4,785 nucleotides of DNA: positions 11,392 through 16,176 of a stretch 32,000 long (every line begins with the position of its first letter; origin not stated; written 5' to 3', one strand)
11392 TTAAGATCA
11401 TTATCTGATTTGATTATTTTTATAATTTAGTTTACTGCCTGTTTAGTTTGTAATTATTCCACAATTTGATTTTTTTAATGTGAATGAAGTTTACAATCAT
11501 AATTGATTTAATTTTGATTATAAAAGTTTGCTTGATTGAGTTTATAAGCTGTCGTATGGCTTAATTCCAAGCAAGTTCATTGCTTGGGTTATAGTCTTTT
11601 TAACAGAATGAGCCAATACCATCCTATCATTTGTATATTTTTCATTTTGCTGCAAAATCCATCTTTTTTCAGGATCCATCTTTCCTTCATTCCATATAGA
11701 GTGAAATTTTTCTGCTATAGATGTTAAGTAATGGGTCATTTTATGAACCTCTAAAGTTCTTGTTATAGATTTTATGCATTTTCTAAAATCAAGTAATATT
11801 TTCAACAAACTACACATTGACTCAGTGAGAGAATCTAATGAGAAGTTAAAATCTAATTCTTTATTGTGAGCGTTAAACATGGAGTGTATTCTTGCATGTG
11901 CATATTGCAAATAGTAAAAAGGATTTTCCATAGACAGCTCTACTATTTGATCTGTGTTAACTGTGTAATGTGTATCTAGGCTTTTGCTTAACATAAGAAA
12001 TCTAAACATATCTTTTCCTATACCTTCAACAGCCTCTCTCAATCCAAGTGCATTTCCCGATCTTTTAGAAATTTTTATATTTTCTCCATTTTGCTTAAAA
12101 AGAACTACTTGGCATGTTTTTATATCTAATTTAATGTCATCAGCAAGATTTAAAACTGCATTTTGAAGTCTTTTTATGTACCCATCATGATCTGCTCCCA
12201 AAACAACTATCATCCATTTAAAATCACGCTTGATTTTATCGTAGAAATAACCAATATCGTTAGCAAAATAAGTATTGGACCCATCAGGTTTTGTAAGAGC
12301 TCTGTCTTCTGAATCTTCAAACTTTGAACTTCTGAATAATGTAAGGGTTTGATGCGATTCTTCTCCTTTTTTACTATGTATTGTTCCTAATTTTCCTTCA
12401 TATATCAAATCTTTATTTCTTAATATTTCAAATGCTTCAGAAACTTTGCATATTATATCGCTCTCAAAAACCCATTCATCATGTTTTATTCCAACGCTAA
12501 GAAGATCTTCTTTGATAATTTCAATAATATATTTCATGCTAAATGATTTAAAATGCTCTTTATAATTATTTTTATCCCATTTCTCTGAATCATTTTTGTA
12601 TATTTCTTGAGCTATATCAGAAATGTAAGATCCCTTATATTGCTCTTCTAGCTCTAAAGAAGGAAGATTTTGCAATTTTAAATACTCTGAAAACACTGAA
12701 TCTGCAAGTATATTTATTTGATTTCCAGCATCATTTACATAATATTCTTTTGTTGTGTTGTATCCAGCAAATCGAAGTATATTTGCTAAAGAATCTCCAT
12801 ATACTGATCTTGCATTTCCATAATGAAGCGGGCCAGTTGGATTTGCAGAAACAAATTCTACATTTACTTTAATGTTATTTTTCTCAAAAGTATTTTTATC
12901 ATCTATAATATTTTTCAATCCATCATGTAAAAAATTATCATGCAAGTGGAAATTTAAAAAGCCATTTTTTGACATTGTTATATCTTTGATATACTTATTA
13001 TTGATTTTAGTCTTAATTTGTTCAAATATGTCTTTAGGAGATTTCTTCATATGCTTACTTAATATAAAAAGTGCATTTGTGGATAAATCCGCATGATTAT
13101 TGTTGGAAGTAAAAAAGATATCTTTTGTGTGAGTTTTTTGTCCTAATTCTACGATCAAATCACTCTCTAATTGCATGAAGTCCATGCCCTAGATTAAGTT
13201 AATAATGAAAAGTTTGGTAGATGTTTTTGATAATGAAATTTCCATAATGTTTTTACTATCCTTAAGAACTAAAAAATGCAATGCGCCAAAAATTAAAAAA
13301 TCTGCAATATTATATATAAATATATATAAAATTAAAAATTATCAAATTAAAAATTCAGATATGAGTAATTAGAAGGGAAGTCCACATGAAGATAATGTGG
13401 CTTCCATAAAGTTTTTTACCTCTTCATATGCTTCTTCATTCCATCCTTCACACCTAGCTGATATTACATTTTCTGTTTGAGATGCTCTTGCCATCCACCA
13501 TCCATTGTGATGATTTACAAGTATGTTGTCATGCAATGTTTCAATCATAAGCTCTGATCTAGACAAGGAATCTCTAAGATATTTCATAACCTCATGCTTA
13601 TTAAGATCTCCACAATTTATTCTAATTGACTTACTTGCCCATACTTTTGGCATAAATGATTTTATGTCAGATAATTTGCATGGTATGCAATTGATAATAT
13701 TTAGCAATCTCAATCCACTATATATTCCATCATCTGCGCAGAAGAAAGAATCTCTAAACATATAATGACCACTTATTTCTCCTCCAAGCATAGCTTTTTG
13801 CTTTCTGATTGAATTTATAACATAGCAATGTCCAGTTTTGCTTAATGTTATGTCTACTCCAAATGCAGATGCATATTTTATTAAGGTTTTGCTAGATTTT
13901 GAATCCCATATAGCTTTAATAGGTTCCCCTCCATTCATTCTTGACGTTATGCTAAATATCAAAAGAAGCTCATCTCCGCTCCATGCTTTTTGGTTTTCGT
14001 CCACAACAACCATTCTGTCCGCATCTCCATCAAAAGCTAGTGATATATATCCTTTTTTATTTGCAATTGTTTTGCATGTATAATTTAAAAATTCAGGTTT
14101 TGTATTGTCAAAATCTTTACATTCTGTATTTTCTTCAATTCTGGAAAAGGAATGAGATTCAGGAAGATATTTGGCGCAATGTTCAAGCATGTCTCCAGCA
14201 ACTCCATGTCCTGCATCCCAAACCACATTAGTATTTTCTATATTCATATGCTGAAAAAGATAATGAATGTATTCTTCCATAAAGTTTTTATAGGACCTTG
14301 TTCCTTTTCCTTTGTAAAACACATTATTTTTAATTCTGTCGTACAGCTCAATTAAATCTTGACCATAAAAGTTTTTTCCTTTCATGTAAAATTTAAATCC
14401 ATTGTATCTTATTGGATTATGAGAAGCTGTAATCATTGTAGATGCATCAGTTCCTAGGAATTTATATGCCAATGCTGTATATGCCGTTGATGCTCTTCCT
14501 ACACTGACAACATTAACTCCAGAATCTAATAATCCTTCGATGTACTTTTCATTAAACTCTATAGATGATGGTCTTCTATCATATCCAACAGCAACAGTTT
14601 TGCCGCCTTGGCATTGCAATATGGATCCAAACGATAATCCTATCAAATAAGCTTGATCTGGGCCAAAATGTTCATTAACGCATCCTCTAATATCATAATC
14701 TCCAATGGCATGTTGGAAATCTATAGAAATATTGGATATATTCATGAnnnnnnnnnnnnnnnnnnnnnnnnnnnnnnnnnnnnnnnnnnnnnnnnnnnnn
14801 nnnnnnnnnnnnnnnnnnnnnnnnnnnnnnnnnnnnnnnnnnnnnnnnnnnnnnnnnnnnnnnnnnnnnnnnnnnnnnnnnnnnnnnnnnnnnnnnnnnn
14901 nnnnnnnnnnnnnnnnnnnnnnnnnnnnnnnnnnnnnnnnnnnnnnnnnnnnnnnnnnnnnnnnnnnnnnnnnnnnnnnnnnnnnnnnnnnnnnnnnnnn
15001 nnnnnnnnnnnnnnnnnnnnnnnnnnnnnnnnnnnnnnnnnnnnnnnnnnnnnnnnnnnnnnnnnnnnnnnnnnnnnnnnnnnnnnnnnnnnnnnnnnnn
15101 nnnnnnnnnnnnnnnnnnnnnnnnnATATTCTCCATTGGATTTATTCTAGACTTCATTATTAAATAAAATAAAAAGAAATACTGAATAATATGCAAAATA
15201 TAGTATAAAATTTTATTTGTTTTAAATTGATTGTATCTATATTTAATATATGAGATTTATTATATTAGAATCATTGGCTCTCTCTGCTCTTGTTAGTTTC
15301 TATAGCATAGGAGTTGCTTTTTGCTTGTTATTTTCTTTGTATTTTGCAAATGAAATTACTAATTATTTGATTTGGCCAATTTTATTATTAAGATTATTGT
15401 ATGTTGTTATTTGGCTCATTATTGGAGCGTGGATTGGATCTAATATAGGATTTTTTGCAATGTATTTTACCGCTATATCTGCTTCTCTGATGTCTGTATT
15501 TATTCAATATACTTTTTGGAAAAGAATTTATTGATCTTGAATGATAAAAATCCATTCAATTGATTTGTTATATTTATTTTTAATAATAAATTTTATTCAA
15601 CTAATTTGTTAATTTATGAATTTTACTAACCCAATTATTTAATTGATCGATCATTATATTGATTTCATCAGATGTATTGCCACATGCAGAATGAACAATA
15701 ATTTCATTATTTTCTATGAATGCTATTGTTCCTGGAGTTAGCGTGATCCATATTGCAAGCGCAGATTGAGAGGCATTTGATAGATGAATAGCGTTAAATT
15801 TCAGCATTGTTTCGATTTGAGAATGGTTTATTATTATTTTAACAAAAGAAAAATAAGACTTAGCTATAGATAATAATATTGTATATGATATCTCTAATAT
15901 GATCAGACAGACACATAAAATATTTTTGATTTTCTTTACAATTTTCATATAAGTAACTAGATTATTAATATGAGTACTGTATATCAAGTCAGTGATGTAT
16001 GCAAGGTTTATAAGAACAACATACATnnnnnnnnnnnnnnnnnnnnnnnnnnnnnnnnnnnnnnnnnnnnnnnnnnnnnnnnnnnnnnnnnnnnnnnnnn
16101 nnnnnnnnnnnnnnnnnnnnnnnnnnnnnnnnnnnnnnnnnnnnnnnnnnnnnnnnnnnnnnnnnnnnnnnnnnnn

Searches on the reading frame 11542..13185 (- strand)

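Call 45: search_protein_families(library=pfam, proteins=[window:11542-13185:-], max_evalue=0.001)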
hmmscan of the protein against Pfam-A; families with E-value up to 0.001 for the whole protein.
window:11542-13185:- (547 aa): 3 families
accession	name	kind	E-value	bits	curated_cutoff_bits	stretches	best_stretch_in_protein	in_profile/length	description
PF05746.21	DALR_1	-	7e-23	81.4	22.3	1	426-546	1-116/117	DALR anticodon binding domain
PF03485.21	Arg_tRNA_synt_N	-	1.1e-13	52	21.5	1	25-81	26-85/85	Arginyl tRNA synthetase N terminal domain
PF00750.26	tRNA-synt_1d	-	3.2e-10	40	23.3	1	98-383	10-292/349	tRNA synthetases class I (R), catalytic domain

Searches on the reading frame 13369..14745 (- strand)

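Call 45: search_protein_families(library=pfam, proteins=[window:13369-14745:-], max_evalue=0.001)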
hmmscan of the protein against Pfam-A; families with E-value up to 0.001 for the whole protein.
window:13369-14745:- (458 aa): 3 families
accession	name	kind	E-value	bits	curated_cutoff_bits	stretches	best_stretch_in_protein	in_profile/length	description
PF02878.22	PGM_PMM_I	-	1e-28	100.2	22.5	1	14-143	4-136/138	Phosphoglucomutase/phosphomannomutase, alpha/beta/alpha domain I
PF02880.22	PGM_PMM_III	-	1.9e-16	60.6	20.7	1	257-362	2-108/115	Phosphoglucomutase/phosphomannomutase, alpha/beta/alpha domain III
PF02879.22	PGM_PMM_II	-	1.9e-09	38.4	29.3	1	158-251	2-102/103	Phosphoglucomutase/phosphomannomutase, alpha/beta/alpha domain II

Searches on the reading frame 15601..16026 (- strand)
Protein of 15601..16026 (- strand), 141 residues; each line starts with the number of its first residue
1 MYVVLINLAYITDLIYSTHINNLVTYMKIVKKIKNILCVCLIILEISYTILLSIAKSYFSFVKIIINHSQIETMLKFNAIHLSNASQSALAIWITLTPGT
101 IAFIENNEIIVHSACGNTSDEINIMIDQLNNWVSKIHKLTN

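Call 45: search_protein_families(library=pfam, proteins=[window:15601-16026:-], max_evalue=0.001)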
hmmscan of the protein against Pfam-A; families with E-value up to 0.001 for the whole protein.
window:15601-16026:- (141 aa): 1 family
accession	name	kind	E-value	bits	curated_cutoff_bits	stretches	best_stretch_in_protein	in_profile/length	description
PF01899.21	MNHE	-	0.0001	22.6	27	1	34-115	40-123/145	Na+/H+ ion antiporter subunit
